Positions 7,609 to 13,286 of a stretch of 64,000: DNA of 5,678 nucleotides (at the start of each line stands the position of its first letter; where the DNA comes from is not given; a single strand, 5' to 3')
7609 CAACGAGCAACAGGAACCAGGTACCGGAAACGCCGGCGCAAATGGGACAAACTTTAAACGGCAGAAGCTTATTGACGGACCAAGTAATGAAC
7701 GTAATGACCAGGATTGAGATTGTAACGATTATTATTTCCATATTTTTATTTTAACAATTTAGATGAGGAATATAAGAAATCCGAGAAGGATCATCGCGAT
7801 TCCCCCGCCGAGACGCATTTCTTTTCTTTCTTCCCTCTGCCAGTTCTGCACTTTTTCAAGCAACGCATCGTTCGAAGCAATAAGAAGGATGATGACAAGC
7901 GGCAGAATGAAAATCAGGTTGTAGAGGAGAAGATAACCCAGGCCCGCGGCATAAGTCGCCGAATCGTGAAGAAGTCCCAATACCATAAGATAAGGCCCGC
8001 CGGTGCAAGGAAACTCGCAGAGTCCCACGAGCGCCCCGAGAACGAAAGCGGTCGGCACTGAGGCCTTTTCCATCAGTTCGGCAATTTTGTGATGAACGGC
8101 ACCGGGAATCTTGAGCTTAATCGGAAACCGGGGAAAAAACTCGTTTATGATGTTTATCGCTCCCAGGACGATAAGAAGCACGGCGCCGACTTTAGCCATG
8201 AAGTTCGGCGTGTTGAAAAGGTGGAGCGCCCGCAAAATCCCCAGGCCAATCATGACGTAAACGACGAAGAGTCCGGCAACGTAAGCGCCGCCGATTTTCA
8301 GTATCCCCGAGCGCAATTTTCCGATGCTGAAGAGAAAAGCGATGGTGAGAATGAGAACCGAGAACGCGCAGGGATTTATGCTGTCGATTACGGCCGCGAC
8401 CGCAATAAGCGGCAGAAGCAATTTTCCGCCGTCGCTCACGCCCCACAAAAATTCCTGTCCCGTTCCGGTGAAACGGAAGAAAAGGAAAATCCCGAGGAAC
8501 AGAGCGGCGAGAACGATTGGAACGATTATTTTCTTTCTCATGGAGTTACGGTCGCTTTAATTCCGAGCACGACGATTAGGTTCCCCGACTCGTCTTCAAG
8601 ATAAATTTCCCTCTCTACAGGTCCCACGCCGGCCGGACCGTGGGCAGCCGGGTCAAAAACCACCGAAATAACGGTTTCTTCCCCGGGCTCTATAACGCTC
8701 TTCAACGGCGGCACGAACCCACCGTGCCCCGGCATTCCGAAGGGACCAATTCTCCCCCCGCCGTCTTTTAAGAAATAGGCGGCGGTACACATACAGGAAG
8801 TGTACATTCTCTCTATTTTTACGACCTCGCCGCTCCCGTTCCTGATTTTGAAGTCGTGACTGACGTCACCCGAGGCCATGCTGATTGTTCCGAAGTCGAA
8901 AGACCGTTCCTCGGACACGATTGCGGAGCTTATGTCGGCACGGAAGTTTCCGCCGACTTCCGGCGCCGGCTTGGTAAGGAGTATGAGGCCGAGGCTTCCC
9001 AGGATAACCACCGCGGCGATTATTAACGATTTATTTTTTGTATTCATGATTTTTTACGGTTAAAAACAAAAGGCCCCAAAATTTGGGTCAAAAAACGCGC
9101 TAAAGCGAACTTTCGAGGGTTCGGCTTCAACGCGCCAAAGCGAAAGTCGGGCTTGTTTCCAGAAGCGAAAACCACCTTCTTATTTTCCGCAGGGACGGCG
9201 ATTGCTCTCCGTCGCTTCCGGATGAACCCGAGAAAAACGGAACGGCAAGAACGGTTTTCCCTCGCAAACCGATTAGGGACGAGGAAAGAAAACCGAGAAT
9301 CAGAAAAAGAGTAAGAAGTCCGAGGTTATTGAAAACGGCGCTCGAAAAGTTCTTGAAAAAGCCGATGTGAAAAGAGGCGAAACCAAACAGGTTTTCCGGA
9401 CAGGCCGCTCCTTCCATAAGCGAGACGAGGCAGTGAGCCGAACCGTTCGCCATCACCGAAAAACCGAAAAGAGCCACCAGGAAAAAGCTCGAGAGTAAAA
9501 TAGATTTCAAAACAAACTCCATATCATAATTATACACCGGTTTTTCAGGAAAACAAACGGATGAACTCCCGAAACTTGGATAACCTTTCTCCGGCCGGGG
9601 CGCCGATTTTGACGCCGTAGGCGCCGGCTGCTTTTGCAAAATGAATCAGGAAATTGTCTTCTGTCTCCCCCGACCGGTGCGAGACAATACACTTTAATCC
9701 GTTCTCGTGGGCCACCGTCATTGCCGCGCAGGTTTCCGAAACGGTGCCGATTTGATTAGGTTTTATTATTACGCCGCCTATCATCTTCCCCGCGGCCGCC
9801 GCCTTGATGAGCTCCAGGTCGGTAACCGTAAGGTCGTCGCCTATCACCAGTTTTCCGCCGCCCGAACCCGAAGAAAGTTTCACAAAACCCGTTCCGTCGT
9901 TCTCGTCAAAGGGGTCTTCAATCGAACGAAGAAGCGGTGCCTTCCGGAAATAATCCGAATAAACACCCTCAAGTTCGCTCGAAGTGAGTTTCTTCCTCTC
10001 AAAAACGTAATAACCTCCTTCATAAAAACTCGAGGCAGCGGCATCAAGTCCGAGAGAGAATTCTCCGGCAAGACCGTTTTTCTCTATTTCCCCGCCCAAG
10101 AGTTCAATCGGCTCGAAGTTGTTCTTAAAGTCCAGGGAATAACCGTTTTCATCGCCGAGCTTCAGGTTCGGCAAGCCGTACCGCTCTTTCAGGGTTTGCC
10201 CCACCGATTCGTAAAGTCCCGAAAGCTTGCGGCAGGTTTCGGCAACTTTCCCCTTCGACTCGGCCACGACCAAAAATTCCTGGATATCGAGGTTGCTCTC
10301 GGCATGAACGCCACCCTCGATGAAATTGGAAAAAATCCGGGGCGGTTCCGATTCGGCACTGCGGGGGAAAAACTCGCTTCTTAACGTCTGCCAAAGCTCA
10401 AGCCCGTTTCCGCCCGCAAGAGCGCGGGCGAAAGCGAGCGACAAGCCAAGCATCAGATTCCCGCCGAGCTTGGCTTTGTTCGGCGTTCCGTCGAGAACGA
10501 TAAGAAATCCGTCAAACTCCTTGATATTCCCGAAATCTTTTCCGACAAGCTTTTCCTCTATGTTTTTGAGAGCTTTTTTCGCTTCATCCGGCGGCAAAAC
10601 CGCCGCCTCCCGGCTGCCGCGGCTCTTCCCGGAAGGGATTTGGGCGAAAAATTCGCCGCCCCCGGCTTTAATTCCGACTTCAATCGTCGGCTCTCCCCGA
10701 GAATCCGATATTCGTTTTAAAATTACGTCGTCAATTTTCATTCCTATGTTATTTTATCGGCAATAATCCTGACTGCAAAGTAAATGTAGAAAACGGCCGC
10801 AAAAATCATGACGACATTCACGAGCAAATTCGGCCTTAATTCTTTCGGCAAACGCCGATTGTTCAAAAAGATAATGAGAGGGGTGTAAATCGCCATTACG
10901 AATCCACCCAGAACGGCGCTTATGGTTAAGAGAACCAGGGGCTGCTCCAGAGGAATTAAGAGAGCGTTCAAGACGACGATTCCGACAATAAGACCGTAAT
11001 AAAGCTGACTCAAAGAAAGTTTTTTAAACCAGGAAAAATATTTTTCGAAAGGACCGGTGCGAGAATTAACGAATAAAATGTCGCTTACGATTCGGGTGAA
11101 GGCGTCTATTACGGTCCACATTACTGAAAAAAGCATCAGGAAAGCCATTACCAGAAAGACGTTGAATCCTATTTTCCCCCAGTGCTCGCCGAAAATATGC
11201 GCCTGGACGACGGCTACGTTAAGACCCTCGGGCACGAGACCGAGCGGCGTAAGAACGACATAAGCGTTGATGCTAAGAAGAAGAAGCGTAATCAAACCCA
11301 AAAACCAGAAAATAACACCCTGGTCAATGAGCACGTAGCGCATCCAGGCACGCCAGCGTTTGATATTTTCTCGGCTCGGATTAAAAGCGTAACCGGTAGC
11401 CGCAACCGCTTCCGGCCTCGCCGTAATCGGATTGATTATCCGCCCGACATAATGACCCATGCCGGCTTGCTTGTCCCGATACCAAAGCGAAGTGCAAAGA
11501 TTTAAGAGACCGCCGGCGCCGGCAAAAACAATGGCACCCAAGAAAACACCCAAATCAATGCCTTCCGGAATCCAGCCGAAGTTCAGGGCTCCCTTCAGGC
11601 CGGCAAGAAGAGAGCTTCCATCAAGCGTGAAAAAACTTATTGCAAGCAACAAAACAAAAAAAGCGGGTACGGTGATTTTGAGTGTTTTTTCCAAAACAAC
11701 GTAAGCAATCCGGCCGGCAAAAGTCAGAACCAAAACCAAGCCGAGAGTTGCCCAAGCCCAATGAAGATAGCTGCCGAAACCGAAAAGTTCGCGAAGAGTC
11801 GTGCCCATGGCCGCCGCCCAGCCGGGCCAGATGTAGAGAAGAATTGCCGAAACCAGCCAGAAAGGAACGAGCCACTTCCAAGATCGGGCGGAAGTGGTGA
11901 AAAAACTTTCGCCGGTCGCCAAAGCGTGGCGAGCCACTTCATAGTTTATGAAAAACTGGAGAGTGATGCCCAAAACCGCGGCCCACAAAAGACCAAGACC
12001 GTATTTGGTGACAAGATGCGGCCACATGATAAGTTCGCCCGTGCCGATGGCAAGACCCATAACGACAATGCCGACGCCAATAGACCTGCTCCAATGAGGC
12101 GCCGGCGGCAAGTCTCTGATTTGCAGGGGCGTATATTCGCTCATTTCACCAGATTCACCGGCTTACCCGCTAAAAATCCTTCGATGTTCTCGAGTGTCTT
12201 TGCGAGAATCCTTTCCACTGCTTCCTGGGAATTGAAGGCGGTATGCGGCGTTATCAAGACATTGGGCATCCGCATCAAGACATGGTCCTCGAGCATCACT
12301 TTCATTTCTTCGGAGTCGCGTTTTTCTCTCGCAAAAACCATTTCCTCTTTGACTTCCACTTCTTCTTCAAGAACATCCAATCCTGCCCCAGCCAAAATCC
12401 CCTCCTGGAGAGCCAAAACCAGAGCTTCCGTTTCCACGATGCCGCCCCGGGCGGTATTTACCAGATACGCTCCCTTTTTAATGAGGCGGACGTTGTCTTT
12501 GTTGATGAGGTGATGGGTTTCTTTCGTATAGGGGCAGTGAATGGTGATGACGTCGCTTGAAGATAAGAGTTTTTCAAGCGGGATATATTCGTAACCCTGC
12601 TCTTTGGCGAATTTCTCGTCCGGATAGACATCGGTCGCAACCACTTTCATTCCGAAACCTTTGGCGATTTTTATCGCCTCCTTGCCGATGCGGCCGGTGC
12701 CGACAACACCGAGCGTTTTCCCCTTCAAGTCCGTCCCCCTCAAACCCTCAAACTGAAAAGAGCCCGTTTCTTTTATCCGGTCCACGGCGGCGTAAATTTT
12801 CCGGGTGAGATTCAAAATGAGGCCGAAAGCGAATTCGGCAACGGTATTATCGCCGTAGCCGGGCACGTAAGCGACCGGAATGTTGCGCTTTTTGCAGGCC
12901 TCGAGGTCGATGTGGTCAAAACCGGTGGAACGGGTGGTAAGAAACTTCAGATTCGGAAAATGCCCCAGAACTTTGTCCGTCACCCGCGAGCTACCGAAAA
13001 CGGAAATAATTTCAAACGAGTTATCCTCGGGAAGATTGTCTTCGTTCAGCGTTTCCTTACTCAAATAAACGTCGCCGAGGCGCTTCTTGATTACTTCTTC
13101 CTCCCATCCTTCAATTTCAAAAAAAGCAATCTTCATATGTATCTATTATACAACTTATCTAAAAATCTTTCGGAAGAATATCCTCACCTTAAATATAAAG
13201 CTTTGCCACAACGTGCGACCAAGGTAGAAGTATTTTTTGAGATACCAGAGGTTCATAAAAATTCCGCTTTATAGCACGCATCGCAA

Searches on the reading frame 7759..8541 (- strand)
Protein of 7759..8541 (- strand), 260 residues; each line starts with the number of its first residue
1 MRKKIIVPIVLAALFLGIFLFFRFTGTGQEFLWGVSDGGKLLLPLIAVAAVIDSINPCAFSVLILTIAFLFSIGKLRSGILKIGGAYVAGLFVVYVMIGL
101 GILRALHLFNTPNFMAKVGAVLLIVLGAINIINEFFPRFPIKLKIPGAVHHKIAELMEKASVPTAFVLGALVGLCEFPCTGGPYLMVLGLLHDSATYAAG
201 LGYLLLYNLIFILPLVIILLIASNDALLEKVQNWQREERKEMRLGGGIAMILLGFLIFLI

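Call 69: search_protein_families(library=pfam, proteins=[window:7759-8541:-], max_evalue=0.001)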
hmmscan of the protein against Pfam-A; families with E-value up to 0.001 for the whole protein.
window:7759-8541:- (260 aa): 2 families
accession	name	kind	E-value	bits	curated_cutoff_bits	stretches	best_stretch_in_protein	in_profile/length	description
PF11139.14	SfLAP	-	1.3e-07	31.8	35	1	48-243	3-196/213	Sap, sulfolipid-1-addressing protein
PF02683.22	DsbD_TM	-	1.1e-05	25.3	27.1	1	48-240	10-201/219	Cytochrome C biogenesis protein transmembrane domain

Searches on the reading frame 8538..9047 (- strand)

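Call 69: search_protein_families(library=pfam, proteins=[window:8538-9047:-], max_evalue=0.001)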
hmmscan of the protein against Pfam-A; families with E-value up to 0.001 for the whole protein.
window:8538-9047:- (169 aa): 1 family
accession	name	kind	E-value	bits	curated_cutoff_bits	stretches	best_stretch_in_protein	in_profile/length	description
PF07610.17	DUF1573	-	2.3e-12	47.2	26.1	1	45-93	3-50/98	Protein of unknown function (DUF1573)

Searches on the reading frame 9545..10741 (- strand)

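Call 69: search_protein_families(library=pfam, proteins=[window:9545-10741:-], max_evalue=0.001)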
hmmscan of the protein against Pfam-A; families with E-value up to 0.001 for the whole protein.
window:9545-10741:- (398 aa): 2 families
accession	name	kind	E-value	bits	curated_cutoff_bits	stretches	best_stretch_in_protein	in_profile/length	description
PF00113.28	Enolase_C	-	1.5e-56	192.3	21.5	1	137-396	8-277/296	Enolase, C-terminal TIM barrel domain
PF03952.21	Enolase_N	-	1.5e-25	90.3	35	1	3-120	1-131/131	Enolase, N-terminal domain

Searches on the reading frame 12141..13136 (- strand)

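Call 69: search_protein_families(library=pfam, proteins=[window:12141-13136:-], max_evalue=0.001)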
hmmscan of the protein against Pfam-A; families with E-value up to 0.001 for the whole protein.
window:12141-13136:- (331 aa): 5 families
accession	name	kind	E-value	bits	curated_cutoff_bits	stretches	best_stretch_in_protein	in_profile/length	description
PF02826.25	2-Hacid_dh_C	-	3.2e-57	193.2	25.1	1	104-300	1-178/178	D-isomer specific 2-hydroxyacid dehydrogenase, NAD binding domain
PF00389.36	2-Hacid_dh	-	1.3e-27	96.6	24.6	1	14-327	13-129/134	D-isomer specific 2-hydroxyacid dehydrogenase, catalytic domain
PF01262.27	AlaDh_PNT_C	-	1.8e-06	28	23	1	143-237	32-139/214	Alanine dehydrogenase/PNT, C-terminal domain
PF00670.27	AdoHcyase_NAD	-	2e-05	25.2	27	1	134-228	16-109/162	S-adenosyl-L-homocysteine hydrolase, NAD binding domain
PF07991.19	KARI_N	-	0.00029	20.9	20.6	1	137-226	2-92/165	Acetohydroxy acid isomeroreductase, NADPH-binding domain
